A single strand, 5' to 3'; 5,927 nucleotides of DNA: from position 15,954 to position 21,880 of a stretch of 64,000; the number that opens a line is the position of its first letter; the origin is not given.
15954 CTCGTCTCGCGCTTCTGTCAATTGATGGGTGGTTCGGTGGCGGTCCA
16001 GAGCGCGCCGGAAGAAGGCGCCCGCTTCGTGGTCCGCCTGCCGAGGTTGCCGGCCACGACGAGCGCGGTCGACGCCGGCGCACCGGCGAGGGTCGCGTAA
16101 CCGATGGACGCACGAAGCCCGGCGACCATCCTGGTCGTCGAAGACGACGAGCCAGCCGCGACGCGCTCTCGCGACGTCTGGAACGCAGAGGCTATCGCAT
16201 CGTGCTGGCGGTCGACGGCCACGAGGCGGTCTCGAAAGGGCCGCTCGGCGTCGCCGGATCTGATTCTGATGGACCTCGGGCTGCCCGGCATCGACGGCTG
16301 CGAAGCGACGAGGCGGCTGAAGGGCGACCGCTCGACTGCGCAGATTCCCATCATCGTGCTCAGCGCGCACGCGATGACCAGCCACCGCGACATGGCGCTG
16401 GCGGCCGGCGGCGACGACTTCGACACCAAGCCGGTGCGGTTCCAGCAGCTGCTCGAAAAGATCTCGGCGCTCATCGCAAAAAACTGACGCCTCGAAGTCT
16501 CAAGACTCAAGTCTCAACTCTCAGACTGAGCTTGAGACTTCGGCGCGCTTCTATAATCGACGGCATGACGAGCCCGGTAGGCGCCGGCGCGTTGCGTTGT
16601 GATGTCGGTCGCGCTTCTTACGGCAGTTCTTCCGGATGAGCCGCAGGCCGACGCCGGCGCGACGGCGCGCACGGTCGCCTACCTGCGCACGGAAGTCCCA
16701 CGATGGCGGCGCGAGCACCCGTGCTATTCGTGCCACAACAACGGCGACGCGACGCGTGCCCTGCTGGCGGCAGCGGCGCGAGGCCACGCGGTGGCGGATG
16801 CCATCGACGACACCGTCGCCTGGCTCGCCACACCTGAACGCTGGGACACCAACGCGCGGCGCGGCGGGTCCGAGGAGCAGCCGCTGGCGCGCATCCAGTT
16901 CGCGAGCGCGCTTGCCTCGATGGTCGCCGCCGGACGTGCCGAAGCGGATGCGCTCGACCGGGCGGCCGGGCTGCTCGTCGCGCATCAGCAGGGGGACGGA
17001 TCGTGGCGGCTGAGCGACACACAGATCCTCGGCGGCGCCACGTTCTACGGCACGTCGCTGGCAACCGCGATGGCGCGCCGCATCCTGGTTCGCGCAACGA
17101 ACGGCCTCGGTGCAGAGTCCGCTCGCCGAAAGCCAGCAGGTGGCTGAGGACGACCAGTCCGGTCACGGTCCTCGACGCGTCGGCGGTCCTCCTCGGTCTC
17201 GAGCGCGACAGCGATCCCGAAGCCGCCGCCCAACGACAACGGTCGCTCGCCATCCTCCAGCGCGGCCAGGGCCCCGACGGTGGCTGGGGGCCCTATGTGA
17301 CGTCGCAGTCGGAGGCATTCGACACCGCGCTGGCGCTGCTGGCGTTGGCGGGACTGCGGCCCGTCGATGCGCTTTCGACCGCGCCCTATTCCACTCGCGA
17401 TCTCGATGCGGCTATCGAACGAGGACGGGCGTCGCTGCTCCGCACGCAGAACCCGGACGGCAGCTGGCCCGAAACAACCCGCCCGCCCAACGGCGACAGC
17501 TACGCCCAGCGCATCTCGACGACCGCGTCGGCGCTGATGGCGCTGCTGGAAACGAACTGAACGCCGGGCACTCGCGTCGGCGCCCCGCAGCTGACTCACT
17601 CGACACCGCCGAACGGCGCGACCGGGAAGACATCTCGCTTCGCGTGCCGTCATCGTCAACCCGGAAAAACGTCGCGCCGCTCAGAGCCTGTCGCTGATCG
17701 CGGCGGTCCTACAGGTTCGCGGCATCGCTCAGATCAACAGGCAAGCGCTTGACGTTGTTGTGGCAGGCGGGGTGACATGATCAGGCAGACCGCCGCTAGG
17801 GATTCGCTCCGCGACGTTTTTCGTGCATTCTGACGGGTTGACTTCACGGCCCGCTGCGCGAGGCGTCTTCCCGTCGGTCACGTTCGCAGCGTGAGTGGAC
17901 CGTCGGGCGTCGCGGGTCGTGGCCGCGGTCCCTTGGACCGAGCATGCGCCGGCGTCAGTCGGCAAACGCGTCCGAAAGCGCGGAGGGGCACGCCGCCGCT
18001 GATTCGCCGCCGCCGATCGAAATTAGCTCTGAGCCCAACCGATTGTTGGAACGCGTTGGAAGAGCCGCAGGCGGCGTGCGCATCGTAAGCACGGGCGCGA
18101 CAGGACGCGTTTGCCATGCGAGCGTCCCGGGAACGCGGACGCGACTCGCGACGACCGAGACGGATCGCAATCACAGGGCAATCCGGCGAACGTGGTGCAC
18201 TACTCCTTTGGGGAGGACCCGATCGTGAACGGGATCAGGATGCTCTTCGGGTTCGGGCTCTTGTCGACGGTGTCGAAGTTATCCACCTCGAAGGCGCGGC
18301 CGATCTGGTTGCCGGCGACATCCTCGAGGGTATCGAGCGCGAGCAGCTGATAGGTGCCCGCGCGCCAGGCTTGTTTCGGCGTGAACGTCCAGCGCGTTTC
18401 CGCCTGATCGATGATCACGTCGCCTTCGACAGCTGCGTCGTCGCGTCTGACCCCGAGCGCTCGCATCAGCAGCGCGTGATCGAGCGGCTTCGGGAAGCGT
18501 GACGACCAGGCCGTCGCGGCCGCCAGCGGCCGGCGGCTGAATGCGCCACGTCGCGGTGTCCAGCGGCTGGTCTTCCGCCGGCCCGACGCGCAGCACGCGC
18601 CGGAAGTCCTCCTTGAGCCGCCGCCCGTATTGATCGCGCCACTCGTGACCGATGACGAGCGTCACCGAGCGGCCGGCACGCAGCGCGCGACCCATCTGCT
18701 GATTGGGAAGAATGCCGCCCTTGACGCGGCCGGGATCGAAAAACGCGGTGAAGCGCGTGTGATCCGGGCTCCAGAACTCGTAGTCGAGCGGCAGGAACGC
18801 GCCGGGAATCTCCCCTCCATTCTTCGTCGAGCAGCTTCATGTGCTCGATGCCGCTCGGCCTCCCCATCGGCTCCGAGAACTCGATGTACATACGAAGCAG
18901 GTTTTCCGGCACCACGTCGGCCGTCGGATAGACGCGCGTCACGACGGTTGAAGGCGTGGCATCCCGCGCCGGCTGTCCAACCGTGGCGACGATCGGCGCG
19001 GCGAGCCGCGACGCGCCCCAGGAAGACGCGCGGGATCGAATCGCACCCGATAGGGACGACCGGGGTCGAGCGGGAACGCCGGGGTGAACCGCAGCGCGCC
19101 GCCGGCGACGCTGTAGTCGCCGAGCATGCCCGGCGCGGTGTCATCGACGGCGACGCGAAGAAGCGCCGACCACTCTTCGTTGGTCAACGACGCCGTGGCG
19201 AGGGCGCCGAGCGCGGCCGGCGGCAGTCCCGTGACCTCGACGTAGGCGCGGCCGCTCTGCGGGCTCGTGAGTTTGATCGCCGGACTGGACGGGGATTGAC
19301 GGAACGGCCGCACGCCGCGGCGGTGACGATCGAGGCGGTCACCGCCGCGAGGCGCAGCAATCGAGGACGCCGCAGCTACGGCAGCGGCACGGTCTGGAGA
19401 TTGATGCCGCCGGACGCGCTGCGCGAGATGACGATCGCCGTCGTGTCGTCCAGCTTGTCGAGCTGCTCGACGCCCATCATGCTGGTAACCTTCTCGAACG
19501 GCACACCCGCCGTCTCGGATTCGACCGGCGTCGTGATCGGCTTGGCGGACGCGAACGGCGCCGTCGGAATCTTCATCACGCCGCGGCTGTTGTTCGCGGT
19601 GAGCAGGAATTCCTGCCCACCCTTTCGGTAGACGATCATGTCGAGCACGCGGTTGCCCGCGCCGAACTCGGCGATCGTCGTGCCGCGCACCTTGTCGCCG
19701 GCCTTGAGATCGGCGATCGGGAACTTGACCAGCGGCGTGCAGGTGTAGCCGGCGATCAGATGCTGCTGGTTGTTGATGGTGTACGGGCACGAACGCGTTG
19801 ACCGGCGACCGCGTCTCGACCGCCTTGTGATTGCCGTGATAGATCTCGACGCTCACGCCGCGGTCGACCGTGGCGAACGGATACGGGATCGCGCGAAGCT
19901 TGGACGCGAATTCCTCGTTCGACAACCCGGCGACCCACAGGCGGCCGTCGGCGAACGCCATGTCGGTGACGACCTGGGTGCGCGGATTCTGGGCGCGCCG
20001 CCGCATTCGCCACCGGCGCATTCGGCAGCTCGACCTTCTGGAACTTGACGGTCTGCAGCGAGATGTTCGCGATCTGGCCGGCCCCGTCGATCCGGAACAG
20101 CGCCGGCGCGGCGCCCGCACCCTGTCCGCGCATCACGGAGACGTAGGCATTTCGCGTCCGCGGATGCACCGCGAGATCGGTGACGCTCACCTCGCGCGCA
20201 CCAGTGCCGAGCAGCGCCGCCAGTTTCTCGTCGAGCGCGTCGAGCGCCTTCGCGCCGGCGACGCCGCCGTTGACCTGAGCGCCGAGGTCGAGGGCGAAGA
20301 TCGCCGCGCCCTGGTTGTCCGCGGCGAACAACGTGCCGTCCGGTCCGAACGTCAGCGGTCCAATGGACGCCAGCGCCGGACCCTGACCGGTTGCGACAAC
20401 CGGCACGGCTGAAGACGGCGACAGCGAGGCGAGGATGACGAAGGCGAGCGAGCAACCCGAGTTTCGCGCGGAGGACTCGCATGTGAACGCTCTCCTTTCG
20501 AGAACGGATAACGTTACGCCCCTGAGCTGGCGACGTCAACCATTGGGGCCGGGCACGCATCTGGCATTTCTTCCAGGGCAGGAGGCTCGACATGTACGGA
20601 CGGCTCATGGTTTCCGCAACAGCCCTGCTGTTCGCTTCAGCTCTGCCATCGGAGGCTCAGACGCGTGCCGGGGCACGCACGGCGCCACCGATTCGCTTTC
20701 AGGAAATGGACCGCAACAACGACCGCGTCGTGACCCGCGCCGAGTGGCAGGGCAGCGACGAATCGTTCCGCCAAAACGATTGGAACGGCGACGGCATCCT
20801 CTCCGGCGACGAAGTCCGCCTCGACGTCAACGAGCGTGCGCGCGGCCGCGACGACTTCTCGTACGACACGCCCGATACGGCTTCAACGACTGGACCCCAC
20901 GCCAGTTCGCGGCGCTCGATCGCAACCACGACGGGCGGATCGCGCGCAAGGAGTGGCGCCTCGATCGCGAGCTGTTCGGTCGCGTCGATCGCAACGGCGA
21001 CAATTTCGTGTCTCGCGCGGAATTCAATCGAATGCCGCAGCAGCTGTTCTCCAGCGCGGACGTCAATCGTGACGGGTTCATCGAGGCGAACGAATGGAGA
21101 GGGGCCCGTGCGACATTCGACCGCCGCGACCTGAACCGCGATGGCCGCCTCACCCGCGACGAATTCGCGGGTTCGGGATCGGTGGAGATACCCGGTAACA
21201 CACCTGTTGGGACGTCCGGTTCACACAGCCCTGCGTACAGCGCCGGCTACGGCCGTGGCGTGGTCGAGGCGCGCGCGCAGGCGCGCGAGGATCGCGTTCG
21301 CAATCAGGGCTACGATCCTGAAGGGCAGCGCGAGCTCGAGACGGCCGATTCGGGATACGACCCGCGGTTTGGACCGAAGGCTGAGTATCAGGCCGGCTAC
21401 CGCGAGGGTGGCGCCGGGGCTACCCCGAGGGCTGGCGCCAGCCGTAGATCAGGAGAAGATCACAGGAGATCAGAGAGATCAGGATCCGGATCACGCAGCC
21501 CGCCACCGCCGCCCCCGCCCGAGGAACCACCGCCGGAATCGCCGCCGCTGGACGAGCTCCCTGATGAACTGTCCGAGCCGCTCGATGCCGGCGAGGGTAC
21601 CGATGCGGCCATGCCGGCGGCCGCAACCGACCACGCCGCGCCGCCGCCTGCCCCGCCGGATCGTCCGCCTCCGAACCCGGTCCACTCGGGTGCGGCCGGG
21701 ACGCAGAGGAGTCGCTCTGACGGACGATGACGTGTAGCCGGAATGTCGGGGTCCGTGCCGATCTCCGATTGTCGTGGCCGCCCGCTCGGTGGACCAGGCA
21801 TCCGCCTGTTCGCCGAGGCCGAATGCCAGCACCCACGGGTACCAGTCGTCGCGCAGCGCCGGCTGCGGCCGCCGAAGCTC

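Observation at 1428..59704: Shared architecture in the spacers: hairpins built from tandem 7-9 nt words, with locus-specific words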

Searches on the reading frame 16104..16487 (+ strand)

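Call 25: search_protein_families(library=pfam, proteins=[window:16104-16487:+], max_evalue=0.01)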
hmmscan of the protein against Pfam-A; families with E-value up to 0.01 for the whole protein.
window:16104-16487:+ (127 aa): 1 family
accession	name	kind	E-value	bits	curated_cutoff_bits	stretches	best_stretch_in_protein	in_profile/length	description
PF00072.30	Response_reg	-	2e-18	67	30.2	1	9-120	1-110/111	Response regulator receiver domain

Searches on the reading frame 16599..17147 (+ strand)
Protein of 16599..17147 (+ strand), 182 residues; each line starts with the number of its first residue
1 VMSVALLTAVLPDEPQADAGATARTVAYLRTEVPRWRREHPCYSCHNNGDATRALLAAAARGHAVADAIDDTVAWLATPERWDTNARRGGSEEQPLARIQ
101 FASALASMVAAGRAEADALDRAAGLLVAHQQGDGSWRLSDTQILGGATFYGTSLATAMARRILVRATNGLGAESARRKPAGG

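Call 25: search_protein_families(library=pfam, proteins=[window:16599-17147:+], max_evalue=0.01)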
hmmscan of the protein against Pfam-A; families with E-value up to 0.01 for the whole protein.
window:16599-17147:+ (182 aa): 1 family
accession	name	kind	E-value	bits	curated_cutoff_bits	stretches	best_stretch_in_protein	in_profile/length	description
PF13243.12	SQHop_cyclase_C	-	0.0016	18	26.1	1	91-138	239-286/319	Squalene-hopene cyclase C-terminal domain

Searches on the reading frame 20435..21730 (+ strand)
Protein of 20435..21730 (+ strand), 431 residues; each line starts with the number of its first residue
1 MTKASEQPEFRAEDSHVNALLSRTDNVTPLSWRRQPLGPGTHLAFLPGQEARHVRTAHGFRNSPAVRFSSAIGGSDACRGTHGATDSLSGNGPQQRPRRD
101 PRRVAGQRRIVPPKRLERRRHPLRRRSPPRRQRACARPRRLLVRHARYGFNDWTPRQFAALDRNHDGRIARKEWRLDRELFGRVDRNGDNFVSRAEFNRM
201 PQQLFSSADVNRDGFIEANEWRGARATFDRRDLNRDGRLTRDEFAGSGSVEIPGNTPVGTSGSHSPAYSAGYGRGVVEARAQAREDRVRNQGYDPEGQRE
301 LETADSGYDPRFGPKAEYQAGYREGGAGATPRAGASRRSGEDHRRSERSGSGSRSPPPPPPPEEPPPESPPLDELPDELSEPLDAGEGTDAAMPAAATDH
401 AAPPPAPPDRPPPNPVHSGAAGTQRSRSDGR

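Call 26: search_protein_families(library=pfam, proteins=[window:20435-21730:+], max_evalue=0.01)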
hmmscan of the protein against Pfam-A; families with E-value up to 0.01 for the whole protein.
window:20435-21730:+ (431 aa): 6 families
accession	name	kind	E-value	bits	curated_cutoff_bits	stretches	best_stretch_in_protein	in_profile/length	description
PF13202.12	EF-hand_5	-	1.8e-20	71.8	25.9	3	203-222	3-22/25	EF hand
PF00036.39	EF-hand_1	-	1.7e-15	55.8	25.4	1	203-223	4-24/29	EF hand domain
PF13405.12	EF-hand_6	-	7.7e-14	50.5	25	0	202-223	3-24/30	EF-hand domain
PF13499.12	EF-hand_7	-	4.1e-11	43.5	30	1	202-245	5-63/67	EF-hand domain pair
PF10591.15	SPARC_Ca_bdg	-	0.0012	19.5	22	0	181-222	60-111/113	Secreted protein acidic and rich in cysteine Ca binding region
PF00404.24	Dockerin_1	-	0.0035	18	22.9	0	206-218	34-46/57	Dockerin type I domain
